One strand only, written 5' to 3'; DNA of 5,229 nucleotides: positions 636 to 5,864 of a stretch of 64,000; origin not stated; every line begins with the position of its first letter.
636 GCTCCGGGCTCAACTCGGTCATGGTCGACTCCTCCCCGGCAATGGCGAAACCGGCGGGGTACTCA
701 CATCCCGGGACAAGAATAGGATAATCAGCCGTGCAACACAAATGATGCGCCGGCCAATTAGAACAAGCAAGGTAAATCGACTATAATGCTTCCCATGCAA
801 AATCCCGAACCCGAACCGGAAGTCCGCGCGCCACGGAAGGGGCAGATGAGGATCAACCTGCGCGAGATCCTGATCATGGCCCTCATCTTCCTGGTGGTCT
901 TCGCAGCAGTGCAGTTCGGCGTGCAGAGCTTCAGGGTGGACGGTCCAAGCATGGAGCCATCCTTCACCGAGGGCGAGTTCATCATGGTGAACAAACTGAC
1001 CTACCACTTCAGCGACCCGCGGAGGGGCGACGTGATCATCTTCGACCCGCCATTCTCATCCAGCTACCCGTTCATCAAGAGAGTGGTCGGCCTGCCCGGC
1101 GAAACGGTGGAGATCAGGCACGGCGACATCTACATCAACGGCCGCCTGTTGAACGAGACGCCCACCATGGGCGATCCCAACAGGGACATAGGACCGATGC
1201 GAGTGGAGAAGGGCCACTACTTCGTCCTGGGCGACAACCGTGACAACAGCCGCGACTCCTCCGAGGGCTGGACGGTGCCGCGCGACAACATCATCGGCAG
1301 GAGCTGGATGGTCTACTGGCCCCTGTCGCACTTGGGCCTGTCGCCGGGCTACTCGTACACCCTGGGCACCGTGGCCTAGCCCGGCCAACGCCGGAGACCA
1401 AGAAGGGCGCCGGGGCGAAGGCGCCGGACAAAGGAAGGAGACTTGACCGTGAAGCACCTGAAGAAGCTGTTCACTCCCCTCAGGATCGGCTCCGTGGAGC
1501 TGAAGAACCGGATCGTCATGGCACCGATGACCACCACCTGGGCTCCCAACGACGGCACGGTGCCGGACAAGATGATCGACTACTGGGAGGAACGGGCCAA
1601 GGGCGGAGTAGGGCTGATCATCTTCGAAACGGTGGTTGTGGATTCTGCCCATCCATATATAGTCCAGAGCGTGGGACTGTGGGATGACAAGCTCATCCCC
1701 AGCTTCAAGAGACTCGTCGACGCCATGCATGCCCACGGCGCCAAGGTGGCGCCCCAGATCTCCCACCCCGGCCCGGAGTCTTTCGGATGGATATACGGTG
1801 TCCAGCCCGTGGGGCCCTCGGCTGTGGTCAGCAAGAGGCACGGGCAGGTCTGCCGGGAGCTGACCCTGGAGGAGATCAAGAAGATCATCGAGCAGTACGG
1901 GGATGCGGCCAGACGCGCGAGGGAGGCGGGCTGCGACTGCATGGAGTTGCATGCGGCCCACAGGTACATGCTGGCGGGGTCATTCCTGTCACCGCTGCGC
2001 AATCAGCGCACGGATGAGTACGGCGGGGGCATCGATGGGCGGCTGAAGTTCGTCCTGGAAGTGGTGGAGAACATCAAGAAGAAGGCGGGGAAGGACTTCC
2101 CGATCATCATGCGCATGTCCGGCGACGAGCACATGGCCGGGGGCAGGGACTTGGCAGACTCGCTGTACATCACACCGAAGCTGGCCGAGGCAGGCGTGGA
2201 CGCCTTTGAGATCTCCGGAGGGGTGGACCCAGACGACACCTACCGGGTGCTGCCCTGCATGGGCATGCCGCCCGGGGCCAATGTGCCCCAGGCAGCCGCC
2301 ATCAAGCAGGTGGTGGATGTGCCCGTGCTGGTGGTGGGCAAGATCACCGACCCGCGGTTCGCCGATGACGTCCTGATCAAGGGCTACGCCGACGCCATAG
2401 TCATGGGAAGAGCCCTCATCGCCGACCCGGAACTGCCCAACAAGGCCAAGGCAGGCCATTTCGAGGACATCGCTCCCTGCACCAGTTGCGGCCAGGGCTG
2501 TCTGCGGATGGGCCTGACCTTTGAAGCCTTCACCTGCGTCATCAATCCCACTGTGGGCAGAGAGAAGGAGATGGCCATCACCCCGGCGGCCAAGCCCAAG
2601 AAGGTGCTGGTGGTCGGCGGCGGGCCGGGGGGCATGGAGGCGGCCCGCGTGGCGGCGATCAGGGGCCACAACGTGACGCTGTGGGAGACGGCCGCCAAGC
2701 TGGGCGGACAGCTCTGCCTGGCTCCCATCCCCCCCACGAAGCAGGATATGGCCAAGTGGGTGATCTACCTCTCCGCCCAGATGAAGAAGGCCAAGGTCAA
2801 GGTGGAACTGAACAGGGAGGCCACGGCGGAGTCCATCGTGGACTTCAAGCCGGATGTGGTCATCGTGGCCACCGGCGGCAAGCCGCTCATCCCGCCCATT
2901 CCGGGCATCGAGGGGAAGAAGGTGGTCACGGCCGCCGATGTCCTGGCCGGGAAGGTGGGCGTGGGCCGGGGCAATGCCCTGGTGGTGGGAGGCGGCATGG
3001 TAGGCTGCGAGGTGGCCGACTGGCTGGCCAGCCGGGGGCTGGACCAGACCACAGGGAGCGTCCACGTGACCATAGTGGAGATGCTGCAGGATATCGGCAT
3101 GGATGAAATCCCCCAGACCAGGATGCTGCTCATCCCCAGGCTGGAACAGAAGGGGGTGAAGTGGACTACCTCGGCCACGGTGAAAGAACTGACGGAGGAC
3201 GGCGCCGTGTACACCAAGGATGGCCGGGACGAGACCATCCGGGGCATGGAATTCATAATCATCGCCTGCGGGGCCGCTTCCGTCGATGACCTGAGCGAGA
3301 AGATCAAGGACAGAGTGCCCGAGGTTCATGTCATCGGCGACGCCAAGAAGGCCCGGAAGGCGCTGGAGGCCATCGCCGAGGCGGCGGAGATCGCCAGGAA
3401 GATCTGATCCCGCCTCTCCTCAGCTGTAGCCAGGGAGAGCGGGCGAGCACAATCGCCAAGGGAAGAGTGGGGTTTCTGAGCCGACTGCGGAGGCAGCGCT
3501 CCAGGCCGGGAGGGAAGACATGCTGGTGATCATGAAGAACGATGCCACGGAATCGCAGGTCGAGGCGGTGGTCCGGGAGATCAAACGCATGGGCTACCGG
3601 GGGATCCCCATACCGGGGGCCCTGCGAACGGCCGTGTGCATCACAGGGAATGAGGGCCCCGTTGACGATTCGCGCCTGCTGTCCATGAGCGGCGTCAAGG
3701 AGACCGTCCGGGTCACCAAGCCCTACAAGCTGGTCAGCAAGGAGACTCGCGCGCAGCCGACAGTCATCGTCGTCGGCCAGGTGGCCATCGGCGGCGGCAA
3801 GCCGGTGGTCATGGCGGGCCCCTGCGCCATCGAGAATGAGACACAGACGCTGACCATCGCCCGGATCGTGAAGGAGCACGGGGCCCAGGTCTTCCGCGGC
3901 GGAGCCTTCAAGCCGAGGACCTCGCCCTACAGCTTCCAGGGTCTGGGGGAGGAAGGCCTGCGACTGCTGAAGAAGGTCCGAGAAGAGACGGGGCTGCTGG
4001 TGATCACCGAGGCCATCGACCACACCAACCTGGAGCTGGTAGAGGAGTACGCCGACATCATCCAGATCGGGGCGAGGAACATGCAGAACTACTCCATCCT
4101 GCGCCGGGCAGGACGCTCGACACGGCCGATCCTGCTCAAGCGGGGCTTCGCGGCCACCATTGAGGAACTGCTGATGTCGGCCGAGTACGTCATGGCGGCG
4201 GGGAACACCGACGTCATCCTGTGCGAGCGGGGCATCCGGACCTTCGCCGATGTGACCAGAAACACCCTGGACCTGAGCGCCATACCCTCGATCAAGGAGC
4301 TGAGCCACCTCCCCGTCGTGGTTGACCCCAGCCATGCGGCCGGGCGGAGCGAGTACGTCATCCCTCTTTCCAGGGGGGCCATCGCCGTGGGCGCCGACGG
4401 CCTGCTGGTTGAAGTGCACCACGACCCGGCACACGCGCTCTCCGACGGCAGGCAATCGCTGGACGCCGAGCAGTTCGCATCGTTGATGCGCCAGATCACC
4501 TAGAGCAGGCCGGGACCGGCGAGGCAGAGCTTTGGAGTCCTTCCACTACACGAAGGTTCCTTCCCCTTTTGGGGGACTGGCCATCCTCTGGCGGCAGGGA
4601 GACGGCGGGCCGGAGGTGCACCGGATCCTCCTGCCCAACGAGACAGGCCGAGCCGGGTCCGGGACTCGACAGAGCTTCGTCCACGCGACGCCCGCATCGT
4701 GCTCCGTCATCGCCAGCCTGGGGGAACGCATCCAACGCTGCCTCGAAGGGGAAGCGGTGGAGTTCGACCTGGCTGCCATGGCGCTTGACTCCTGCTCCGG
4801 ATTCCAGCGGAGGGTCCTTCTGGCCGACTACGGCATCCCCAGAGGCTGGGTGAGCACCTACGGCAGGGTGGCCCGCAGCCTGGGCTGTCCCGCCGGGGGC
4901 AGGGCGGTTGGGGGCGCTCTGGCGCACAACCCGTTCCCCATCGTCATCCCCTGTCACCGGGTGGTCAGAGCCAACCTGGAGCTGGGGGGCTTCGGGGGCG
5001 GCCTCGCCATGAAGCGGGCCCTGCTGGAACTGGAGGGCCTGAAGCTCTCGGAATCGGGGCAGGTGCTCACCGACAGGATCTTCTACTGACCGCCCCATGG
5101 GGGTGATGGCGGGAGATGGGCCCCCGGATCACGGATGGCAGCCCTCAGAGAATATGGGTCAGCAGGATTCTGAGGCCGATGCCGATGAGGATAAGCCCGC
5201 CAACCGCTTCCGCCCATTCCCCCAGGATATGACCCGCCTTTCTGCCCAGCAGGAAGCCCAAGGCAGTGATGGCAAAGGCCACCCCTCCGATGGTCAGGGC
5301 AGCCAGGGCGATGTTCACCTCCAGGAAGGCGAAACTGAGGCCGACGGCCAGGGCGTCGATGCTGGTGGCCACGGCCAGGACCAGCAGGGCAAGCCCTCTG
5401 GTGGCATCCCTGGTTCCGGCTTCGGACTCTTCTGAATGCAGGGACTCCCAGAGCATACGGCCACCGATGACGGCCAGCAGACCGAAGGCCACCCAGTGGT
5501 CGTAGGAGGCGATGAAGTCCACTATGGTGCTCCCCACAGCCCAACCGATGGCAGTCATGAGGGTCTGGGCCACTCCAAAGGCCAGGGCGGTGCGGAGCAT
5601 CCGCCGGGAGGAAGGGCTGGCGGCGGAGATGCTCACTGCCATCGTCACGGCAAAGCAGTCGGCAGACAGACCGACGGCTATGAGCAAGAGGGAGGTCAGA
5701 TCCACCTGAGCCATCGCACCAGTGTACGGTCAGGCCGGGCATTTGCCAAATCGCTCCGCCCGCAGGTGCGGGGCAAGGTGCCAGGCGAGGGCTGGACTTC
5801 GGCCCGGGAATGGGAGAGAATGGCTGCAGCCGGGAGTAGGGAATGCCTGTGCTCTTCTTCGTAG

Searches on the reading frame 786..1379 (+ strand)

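Call 10: search_protein_families(library=pfam, proteins=[window:786-1379:+], max_evalue=0.0001)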
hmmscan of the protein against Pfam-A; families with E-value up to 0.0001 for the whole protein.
window:786-1379:+ (197 aa): 1 family
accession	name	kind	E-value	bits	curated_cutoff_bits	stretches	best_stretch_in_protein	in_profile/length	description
PF10502.14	Peptidase_S26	-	4.6e-43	147.5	22.9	1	28-178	5-168/168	Signal peptidase, peptidase S26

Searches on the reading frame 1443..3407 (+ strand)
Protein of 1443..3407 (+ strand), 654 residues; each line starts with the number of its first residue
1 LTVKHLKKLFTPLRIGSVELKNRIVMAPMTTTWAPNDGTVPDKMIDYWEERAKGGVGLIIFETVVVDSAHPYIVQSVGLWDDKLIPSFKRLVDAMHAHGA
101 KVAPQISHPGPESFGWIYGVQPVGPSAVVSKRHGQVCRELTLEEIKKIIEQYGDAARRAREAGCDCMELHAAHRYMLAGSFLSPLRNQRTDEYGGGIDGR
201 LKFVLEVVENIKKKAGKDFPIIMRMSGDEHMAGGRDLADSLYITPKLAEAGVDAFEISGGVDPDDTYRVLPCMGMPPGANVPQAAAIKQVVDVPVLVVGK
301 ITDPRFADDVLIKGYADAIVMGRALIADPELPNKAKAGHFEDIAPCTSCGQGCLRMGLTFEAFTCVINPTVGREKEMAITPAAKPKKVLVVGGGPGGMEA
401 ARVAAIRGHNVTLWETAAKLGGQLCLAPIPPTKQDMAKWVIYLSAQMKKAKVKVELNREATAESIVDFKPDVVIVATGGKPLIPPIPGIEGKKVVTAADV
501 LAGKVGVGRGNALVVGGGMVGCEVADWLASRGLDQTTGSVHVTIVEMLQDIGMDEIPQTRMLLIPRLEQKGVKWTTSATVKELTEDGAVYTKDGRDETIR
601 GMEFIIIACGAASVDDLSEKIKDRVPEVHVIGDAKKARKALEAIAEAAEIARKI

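Call 5: search_protein_families(library=pfam, proteins=[window:1443-3407:+], max_evalue=0.01)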
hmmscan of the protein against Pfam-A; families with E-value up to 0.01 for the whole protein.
window:1443-3407:+ (654 aa): 14 families
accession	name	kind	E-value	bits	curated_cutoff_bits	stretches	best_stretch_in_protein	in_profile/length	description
PF00724.26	Oxidored_FMN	-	1.9e-74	251.4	27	1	8-338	1-338/342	NADH:flavin oxidoreductase / NADH oxidase family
PF07992.20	Pyr_redox_2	-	7.8e-27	94.9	26.1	1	386-620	1-246/291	Pyridine nucleotide-disulphide oxidoreductase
PF00070.33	Pyr_redox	-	3.1e-14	53.7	22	2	512-588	2-71/82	Pyridine nucleotide-disulphide oxidoreductase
PF03486.20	HI0933_like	-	4.9e-08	33.2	50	1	387-425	2-40/244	HI0933-like protein Rossmann domain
PF12831.13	FAD_oxidored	-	7.7e-08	32.5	27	1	388-437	2-51/416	FAD dependent oxidoreductase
PF13450.12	NAD_binding_8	-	1e-07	32.5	21.9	1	390-423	1-34/68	NAD(P)-binding Rossmann-like domain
PF13738.12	Pyr_redox_3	-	7.1e-07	29.2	30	1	470-612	125-268/305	Pyridine nucleotide-disulphide oxidoreductase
PF01262.27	AlaDh_PNT_C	-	2.1e-06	27.8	23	1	380-418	23-61/214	Alanine dehydrogenase/PNT, C-terminal domain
PF01266.30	DAO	-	3.7e-06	27.1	27.9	0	387-421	1-35/353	FAD dependent oxidoreductase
PF01207.24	Dus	-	3.4e-05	23.6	20.4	1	237-342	137-237/311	Dihydrouridine synthase (Dus)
PF01134.28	GIDA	-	0.00012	21.7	22.1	1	387-421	1-36/391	Glucose inhibited division protein A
PF13434.12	Lys_Orn_oxgnase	-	0.00017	21.3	21.3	1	450-533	130-211/339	L-lysine 6-monooxygenase/L-ornithine 5-monooxygenase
PF00890.30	FAD_binding_2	-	0.0014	18.4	20.4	1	388-425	2-39/414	FAD binding domain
PF01497.23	Peripla_BP_2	-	0.003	17.4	27.5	1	444-479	33-68/235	Periplasmic binding protein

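Call 22: search_protein_families(library=ncbifam, proteins=[window:1443-3407:+], max_evalue=0.001)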
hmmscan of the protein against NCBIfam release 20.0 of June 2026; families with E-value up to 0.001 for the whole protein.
window:1443-3407:+ (654 aa): 57 families (the best 25 are shown)
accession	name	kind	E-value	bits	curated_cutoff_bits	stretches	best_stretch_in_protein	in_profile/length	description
NF041087.1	bile_acid_BaiCD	equivalog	1.8e-165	551.6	825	1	7-654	2-642/642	bile acid Fe-S flavoenzyme BaiCD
TIGR03997.1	mycofact_OYE_2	equivalog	4.7e-151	504.3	793.15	1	8-654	1-645/645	mycofactocin system FadH/OYE family oxidoreductase 2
NF045599.1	bili_reduct_long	exception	1.2e-150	502.8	750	1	9-654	1-641/641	bilirubin reductase, long form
TIGR03996.1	mycofact_OYE_1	hypoth_equivalog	1.6e-70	238.4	627.9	1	17-647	10-629/633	mycofactocin system FadH/OYE family oxidoreductase 1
NF010047.0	PRK13523.1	equivalog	3.9e-68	230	431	1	7-336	3-321/339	NADPH dehydrogenase NamA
NF045592.1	bili_reduct_N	equivalog_domain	2.3e-64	217.8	425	1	8-368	1-363/363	bilirubin reductase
NF006101.0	PRK08255.1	equivalog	6.5e-61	206.4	1078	1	6-331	396-726/768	bifunctional salicylyl-CoA 5-hydroxylase/oxidoreductase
NF007899.0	PRK10605.1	subfamily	5.4e-43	147.6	403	1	7-336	4-338/365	N-ethylmaleimide reductase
TIGR01350.1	lipoamide_DH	equivalog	9.6e-17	60.8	408.8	1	451-612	116-268/461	dihydrolipoyl dehydrogenase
TIGR02053.1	MerA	equivalog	2.1e-14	53.4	454.45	1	454-616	119-271/465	mercury(II) reductase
NF004943.0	PRK06292.2-1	equivalog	7.7e-14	51.3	432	1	450-612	116-269/456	dihydrolipoyl dehydrogenase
NF004991.0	PRK06370.1-3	subfamily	9.9e-12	44.1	620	1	464-610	161-299/509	FAD-containing oxidoreductase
TIGR03385.1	CoA_CoA_reduc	equivalog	3.4e-11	42.6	578.8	1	461-619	95-251/439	CoA-disulfide reductase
NF009410.0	PRK12771.1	subfamily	4.2e-10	38.8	516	1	378-526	131-285/566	NAD(P)-binding protein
NF005883.0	PRK07845.1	equivalog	5.4e-10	38.8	479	1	386-434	3-50/466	NAD(P)H-quinone dehydrogenase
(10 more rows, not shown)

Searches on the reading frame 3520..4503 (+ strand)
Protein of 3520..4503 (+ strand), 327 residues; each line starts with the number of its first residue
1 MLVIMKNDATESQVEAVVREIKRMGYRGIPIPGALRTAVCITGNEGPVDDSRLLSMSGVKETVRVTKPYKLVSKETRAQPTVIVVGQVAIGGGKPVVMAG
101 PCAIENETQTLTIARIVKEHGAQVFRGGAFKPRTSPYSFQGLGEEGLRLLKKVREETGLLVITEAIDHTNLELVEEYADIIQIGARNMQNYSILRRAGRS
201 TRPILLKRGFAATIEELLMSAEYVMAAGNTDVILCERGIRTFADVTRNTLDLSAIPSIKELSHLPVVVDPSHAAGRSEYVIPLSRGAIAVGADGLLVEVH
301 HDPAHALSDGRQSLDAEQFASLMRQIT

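Call 10: search_protein_families(library=pfam, proteins=[window:3520-4503:+], max_evalue=0.0001)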
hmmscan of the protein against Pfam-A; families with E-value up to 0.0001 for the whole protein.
window:3520-4503:+ (327 aa): 3 families
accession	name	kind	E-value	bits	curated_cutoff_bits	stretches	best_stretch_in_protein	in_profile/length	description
PF00793.26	DAHP_synth_1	-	9.9e-80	267.7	25.5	1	87-325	9-263/270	DAHP synthetase I family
PF18152.6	DAHP_snth_FXD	-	8.9e-14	51.5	27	1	1-67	1-67/67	DAHP synthase ferredoxin-like domain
PF03102.20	NeuB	-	5.1e-09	36.4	22.1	1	140-326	51-229/241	NeuB family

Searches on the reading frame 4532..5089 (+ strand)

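Call 10: search_protein_families(library=pfam, proteins=[window:4532-5089:+], max_evalue=0.0001)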
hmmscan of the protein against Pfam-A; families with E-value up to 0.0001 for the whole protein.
window:4532-5089:+ (185 aa): 1 family
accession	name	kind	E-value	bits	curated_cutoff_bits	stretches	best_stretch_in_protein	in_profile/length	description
PF01035.26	DNA_binding_1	-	5.9e-28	97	27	1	91-169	2-80/81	6-O-methylguanine DNA methyltransferase, DNA binding domain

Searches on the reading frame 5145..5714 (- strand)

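Call 10: search_protein_families(library=pfam, proteins=[window:5145-5714:-], max_evalue=0.0001)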
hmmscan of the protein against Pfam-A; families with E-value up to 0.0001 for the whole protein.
window:5145-5714:- (189 aa): 1 family
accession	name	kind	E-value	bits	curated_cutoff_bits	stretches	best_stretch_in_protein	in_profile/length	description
PF02659.21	Mntp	-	1.5e-50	171.3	24.4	1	35-184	3-152/152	Putative manganese efflux pump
